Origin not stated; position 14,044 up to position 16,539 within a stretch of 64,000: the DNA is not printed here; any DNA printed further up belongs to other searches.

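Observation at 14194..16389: T9SS-secreted serine endopeptidase embedded in a cobalamin-riboswitch-controlled B12 uptake operon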

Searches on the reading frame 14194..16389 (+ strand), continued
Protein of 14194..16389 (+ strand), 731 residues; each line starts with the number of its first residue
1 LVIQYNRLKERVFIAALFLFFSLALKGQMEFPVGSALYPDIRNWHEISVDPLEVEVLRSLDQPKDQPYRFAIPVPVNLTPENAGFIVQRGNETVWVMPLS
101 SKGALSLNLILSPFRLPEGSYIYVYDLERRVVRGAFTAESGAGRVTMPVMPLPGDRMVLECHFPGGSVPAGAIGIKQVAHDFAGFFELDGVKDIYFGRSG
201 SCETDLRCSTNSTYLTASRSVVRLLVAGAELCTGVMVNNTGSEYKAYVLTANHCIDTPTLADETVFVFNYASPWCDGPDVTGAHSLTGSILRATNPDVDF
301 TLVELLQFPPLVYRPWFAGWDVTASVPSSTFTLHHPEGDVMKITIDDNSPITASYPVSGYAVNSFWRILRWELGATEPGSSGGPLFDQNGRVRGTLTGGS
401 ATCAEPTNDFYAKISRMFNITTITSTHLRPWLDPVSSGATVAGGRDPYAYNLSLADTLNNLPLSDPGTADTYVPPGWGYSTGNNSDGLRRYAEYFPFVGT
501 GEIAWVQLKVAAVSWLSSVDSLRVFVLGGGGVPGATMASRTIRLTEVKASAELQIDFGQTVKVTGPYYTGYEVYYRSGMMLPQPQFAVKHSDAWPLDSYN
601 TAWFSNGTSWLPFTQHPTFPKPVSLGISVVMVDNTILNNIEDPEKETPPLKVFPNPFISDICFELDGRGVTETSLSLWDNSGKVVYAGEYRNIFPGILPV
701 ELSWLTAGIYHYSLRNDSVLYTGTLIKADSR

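Call 7: find_related_loci(query=window:14194-16389:+, collection=genome_contigs, flank=10000)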
Query window:14194-16389:+ (731 aa) in genome_contigs; peptide patterns used: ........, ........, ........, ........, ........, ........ (x = any residue, [..] = any of these).
96 stretches matched a pattern; 13 encode a relative of the query (tblastn E <= 1e-3); 13 distinct loci.
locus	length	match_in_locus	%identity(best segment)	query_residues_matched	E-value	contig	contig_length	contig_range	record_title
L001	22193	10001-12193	89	1-731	0e+0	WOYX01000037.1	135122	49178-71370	MAG: Bacteroidales bacterium isolate WOFB09 NODE_21_length_135122_cov_22.151332, whole genome shotgun sequence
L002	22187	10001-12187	87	3-731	0e+0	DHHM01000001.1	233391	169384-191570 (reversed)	MAG TPA_asm: Bacteroidales bacterium UBA4772 UBA4772_contig_644, whole genome shotgun sequence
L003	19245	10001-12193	85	1-731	0e+0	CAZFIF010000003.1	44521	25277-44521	MAG TPA_asm: uncultured Rikenella sp. isolate binchicken_co42_492 genome assembly, contig: NODE_653_length_44521_cov_10.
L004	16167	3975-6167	86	1-731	0e+0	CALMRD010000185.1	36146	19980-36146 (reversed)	MAG TPA_asm: uncultured Bacteroidales bacterium isolate SRR6284161_bin.35_CONCOCT_v1.1_MAG genome assembly, contig: ERZ7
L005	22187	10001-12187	71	3-731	0e+0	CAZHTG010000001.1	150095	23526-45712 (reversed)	MAG TPA_asm: uncultured Rikenella sp. isolate SRP319275_co4_260 genome assembly, contig: NODE_51_length_150095_cov_7.287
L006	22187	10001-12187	71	3-731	0e+0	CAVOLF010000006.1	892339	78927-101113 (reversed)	MAG: uncultured Rikenellaceae bacterium isolate MFD09964.bin.2.30 genome assembly, contig: contig_43590, whole genome sh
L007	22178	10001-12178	71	6-731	0e+0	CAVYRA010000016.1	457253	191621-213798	MAG: uncultured Rikenellaceae bacterium isolate MFD04716.bin.2.148 genome assembly, contig: contig_83276, whole genome s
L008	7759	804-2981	71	6-731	0e+0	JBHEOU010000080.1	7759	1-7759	MAG: Bacteroidales bacterium isolate S6_bin.48.strict S6_NODE_80, whole genome shotgun sequence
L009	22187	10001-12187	86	1-729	0e+0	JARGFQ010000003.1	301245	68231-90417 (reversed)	MAG: Bacteroidales bacterium isolate C14-10 NODE_3_length_301245_cov_26.572468, whole genome shotgun sequence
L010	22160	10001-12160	62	8-729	0e+0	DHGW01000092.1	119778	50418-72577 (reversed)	MAG TPA_asm: Bacteroidales bacterium UBA4788 UBA4788_contig_4045, whole genome shotgun sequence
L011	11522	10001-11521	87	1-507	0e+0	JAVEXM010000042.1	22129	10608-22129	MAG: Bacteroidales bacterium isolate BF4_172 NODE_7049_length_22129_cov_7.665212_Biofilm4, whole genome shotgun sequence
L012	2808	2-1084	84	371-731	0e+0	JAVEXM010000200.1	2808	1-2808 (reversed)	MAG: Bacteroidales bacterium isolate BF4_172 NODE_154988_length_2808_cov_6.683700_Biofilm4, whole genome shotgun sequenc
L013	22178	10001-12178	69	6-731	0e+0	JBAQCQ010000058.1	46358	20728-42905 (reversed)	MAG: Bacteroidales bacterium isolate MFD12018_ilm_asm_bin14 k127_93645, whole genome shotgun sequence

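Call 10: find_encoding_contigs(protein=P0105, flank=10000, max_places=3)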
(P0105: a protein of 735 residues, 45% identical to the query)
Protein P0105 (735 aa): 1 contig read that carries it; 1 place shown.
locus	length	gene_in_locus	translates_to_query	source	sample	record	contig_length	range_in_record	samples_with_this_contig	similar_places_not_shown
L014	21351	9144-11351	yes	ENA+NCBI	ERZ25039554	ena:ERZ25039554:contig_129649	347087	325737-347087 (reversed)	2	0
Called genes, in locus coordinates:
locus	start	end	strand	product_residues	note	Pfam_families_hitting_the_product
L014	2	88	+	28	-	?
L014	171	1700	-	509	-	PF05598:DUF772, PF01609:DDE_Tnp_1, PF13751:DDE_Tnp_1_6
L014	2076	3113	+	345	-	PF00356:LacI (faint), PF00532:Peripla_BP_1 (weak), PF13377:Peripla_BP_3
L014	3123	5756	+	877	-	PF01841:Transglut_core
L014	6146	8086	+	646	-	PF07715:Plug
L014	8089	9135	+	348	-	PF16819:DUF5074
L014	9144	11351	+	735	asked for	PF13365:Trypsin_2, PF18962:Por_Secre_tail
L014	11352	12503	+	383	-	PF01497:Peripla_BP_2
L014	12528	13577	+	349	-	PF01032:FecCD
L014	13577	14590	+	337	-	PF00005:ABC_tran, PF13304:AAA_21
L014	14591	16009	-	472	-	PF14289:DUF4369, PF00578:AhpC-TSA, PF08534:Redoxin, PF13098:Thioredoxin_2, PF13905:Thioredoxin_8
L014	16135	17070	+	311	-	PF00535:Glycos_transf_2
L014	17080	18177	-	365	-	PF01168:Ala_racemase_N, PF14031:D-ser_dehydrat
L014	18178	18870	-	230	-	PF04029:2-ph_phosp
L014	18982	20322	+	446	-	PF03631:Virul_fac_BrkB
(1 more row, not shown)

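Call 11: find_encoding_contigs(protein=P0116, flank=10000, max_places=3)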
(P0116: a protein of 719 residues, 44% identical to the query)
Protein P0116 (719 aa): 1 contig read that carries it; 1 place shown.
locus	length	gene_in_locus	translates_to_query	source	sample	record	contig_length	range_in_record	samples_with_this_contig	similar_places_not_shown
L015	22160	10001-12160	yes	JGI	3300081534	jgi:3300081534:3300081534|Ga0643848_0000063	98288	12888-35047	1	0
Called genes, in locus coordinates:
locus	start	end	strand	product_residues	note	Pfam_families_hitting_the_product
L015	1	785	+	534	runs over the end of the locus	PF06418:CTP_synth_N, PF00117:GATase, PF07722:Peptidase_C26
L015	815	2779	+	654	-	PF14849:YidC_periplas, PF02096:60KD_IMP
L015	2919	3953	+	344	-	PF00356:LacI (weak), PF13377:Peripla_BP_3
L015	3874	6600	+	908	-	PF01841:Transglut_core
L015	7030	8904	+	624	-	PF07715:Plug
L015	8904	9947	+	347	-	PF16819:DUF5074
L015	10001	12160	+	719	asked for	PF00089:Trypsin (faint), PF13365:Trypsin_2, PF18962:Por_Secre_tail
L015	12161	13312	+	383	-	PF01497:Peripla_BP_2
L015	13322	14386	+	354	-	PF01032:FecCD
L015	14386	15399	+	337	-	PF00005:ABC_tran, PF13304:AAA_21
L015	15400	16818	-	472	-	PF14289:DUF4369 (weak), PF17127:DUF5106 (weak), PF00578:AhpC-TSA, PF08534:Redoxin, PF00085:Thioredoxin (faint), PF13098:Thioredoxin_2, PF13905:Thioredoxin_8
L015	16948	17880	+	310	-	PF00535:Glycos_transf_2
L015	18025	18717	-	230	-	PF04029:2-ph_phosp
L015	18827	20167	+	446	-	PF03631:Virul_fac_BrkB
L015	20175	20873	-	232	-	PF04301:BioG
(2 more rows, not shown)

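Call 19: find_related_loci(query=A1, collection=metagenome_contigs, flank=8000)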
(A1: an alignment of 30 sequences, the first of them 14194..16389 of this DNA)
Query A1 (731 aa) in metagenome_contigs; peptide patterns used: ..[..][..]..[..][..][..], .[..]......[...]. (x = any residue, [..] = any of these).
270 stretches matched a pattern; 202 encode a relative of the query (tblastn E <= 1e-3); the best 80 are kept; 80 distinct loci.
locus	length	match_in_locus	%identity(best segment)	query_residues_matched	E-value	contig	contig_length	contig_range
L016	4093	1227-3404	69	6-731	0e+0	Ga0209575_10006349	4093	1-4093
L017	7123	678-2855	69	6-731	0e+0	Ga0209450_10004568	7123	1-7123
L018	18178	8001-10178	68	6-731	0e+0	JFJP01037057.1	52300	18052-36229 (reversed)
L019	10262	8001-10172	68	8-731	0e+0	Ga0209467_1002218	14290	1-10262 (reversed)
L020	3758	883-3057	68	7-731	0e+0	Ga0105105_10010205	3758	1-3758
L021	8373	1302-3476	67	6-730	0e+0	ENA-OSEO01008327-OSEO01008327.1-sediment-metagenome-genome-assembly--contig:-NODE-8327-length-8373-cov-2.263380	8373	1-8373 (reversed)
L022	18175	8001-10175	64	7-731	0e+0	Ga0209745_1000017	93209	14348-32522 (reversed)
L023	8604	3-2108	67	30-731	0e+0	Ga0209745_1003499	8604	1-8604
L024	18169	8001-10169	64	8-731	0e+0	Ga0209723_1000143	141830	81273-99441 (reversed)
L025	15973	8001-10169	64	8-731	0e+0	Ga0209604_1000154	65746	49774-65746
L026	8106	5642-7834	63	1-731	0e+0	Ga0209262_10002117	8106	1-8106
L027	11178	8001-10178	63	6-731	0e+0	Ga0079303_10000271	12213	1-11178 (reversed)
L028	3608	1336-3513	63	7-731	0e+0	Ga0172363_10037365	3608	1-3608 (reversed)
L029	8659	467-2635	64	8-731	0e+0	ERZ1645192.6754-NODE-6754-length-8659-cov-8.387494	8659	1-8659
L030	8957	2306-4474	64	8-731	0e+0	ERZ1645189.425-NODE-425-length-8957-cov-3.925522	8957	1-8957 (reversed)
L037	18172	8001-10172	63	6-728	0e+0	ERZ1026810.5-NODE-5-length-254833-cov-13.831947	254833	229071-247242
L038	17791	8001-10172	63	6-728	0e+0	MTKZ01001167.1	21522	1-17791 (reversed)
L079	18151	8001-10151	32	2-721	1e-114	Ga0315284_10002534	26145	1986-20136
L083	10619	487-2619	32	8-714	2e-104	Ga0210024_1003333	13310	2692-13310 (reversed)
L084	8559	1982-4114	32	8-714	2e-104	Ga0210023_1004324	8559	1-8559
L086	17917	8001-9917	33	11-648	4e-104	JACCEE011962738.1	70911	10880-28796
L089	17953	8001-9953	33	66-715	5e-103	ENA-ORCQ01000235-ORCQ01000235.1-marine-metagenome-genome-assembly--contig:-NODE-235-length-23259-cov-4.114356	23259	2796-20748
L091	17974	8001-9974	32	1-657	2e-102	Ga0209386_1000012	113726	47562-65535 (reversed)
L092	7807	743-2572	33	47-657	2e-102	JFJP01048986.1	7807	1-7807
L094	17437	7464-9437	32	3-657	8e-102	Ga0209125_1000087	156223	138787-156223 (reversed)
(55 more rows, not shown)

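Call 32: search_protein_families(library=pfam, proteins=[L037:5598-7790:+, L079:6555-7874:-, L079:10254-13922:+, L086:6540-7487:-, L086:11464-12441:+, L089:10006-11457:-, L089:6706-7176:-, L091:10227-10766:-, L091:12266-15589:+, L094:6688-7365:-], max_evalue=0.001)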
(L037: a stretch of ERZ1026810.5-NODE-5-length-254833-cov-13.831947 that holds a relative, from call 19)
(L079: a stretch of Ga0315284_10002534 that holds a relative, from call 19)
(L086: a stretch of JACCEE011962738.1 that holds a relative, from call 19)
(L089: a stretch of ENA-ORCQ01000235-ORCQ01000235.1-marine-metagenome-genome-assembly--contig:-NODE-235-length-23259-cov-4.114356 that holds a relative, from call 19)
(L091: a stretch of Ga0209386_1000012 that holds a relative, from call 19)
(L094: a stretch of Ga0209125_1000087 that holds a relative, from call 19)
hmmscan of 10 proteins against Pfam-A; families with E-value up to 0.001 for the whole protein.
L037:5598-7790:+ (730 aa): 2 families
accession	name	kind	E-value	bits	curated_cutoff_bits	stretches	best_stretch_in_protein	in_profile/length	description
PF07971.18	Glyco_hydro_92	-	1.9e-174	581.5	24.6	1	269-729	2-462/464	Glycosyl hydrolase family 92 catalytic domain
PF17678.7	Glyco_hydro_92N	-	1.9e-68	231.3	34.5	1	29-262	1-236/236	Glycosyl hydrolase family 92 N-terminal domain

L079:6555-7874:- (439 aa): 3 families
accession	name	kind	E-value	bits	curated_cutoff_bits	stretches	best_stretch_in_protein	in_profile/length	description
PF19051.5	GFO_IDH_MocA_C2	-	1e-26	94.4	23.3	2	198-259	37-97/254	Oxidoreductase family, C-terminal alpha/beta domain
PF01408.29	GFO_IDH_MocA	-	2.6e-16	60.8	24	1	42-163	3-119/120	Oxidoreductase family, NAD-binding Rossmann fold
PF22725.1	GFO_IDH_MocA_C3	-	1.1e-10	42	27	1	237-314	33-110/124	GFO/IDH/MocA C-terminal domain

L079:10254-13922:+ (1222 aa): 8 families
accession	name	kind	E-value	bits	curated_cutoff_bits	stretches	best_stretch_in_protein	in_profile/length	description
PF07719.23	TPR_2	-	8.8e-45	147.6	27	0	1056-1086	3-33/34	Tetratricopeptide repeat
PF00515.34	TPR_1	-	8.1e-33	111.3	27.8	0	302-327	8-33/34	Tetratricopeptide repeat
PF13181.12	TPR_8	-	3.7e-24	83.2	25.7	0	301-327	7-33/34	Tetratricopeptide repeat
PF13428.12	TPR_14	-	9e-16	57.3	23.5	0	431-470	4-43/44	Tetratricopeptide repeat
PF14559.12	TPR_19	-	1.6e-12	48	25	0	812-849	5-42/68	Tetratricopeptide repeat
PF13414.12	TPR_11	-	2e-11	43.8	26.8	0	239-265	2-28/42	TPR repeat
PF13432.12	TPR_16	-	2.5e-10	41.1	32.7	0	238-264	38-64/65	Tetratricopeptide repeat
PF13424.12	TPR_12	-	7.3e-08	32.9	30.1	0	179-212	8-40/77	Tetratricopeptide repeat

L086:6540-7487:- (315 aa): 2 families
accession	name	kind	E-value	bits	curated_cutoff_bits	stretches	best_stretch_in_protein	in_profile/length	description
PF12833.13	HTH_18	-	5.8e-20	71.8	33.6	1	230-309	1-80/80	Helix-turn-helix domain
PF00165.29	HTH_AraC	-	6.6e-16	58.4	26.6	1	269-308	1-42/42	Bacterial regulatory helix-turn-helix proteins, AraC family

L086:11464-12441:+ (325 aa): 1 family
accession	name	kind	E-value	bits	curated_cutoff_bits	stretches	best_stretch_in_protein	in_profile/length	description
PF00892.27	EamA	-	1.8e-28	99.9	28.2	2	167-304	2-131/135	EamA-like transporter family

L089:10006-11457:- (483 aa): 3 families
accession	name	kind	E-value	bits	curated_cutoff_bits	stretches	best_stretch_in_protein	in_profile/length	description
PF00578.27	AhpC-TSA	-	6.8e-11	42.6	26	1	343-462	1-122/124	AhpC/TSA family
PF13905.12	Thioredoxin_8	-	2.1e-10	41.2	27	1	368-461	2-94/94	Thioredoxin-like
PF08534.16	Redoxin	-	1.1e-08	35.4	26.6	1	346-469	5-136/148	Redoxin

L089:6706-7176:- (156 aa): 2 families
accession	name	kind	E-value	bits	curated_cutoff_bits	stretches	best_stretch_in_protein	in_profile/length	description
PF14376.11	Haem_bd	-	1.1e-43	148.9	27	1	15-144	2-132/133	Haem-binding domain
PF00034.26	Cytochrom_C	-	6.8e-05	24.5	21.3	1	44-144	2-87/90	Cytochrome c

L091:10227-10766:- (179 aa): 2 families
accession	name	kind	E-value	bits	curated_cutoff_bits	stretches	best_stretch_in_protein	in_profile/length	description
PF00881.29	Nitroreductase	-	1.2e-32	113.9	23.5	2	69-154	82-167/167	Nitroreductase family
PF14512.11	TM1586_NiRdase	-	8.7e-19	68.4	27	2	103-174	82-152/215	Putative TM nitroreductase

L091:12266-15589:+ (1107 aa): 7 families
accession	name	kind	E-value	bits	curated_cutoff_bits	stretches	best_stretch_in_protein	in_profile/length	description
PF07517.20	SecA_DEAD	-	2.7e-109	365.3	24.6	1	10-588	3-290/290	SecA DEAD-like domain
PF21090.3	P-loop_SecA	-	3.7e-77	259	27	2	604-704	2-102/205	SecA P-loop domain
PF07516.18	SecA_SW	-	2.5e-53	181.6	26.7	1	775-1023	2-198/200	SecA Wing and Scaffold domain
PF01043.26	SecA_PP_bind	-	5.4e-29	101.4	23.5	1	408-544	7-110/110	SecA preprotein cross-linking domain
PF02810.21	SEC-C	-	4.8e-09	36.4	20.4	1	1085-1103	1-19/19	SEC-C motif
PF00271.37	Helicase_C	-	0.00015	22.4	23.5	1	620-736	2-110/110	Helicase conserved C-terminal domain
PF00270.35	DEAD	-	0.00034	20.8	26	0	188-306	18-131/167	DEAD/DEAH box helicase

L094:6688-7365:- (225 aa): 1 family
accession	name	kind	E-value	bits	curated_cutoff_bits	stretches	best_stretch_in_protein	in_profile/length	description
PF01026.27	TatD_DNase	-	1.9e-32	113.1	27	1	32-215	53-253/253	TatD related DNase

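Call 37: predict_structure(alignment_id=A1)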
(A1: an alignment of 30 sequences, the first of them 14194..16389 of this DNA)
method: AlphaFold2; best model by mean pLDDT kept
length: 731 residues; sequences in the alignment: 30
mean_pLDDT: 58.4   pTM: 0.31
mean pLDDT of the five models: 58.4, 55.5, 53.8, 53.0, 52.3
residues with pLDDT >= 90: 63; 70-90: 237; 50-70: 131; < 50: 300
segments of 3 or more residues with pLDDT < 50: 26-30, 62-69, 183-242, 265-287, 297-299, 308-478, 516-518, 577-582, 634-648
pLDDT, mean of each block of 10 residues (from residue 1): 67 78 49 68 87 68 43 83 88 91 77 80 72 56 61 78 85 84 46 25 23 27 27 43 53 62 46 25 43 57 56 28 31 25 28 35 26 25 29 28 31 32 41 33 31 36 31 38 56 88 83 54 82 83 60 76 88 57 63 84 83 81 87 46 41 87 77 87 88 84 88 86 85 52
secondary structure, 60 per line:
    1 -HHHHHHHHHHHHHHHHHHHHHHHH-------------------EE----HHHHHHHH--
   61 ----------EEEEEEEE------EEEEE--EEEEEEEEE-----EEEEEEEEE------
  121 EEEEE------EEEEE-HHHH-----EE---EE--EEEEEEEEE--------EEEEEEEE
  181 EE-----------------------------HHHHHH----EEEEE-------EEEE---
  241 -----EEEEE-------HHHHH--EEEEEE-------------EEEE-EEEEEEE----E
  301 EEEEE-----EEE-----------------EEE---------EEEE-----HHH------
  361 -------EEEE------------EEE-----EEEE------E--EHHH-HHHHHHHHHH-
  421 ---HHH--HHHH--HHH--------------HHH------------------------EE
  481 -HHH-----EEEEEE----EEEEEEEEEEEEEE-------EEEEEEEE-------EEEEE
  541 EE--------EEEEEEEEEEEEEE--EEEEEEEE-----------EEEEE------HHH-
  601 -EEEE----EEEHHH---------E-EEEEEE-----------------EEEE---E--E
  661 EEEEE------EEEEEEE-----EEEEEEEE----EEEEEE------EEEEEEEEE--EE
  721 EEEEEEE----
elements in order (helices of 4 or more, strands of 3 or more residues): H2-25 H51-58 E71-78 E85-89 E92-100 E106-114 E121-125 E132-136 H138-141 E156-164 E173-182 H212-217 E222-226 E234-237 E246-250 H258-262 E265-270 E284-287 E289-295 E300-305 E311-313 E331-333 E343-346 E368-371 E384-386 E392-395 H410-419 H429-432 E490-495 E500-513 E521-528 E536-542 E551-564 E567-574 E586-590 E602-605 E610-612 E627-632 E650-653 E660-665 E672-678 E684-691 E696-701 E708-716 E719-727
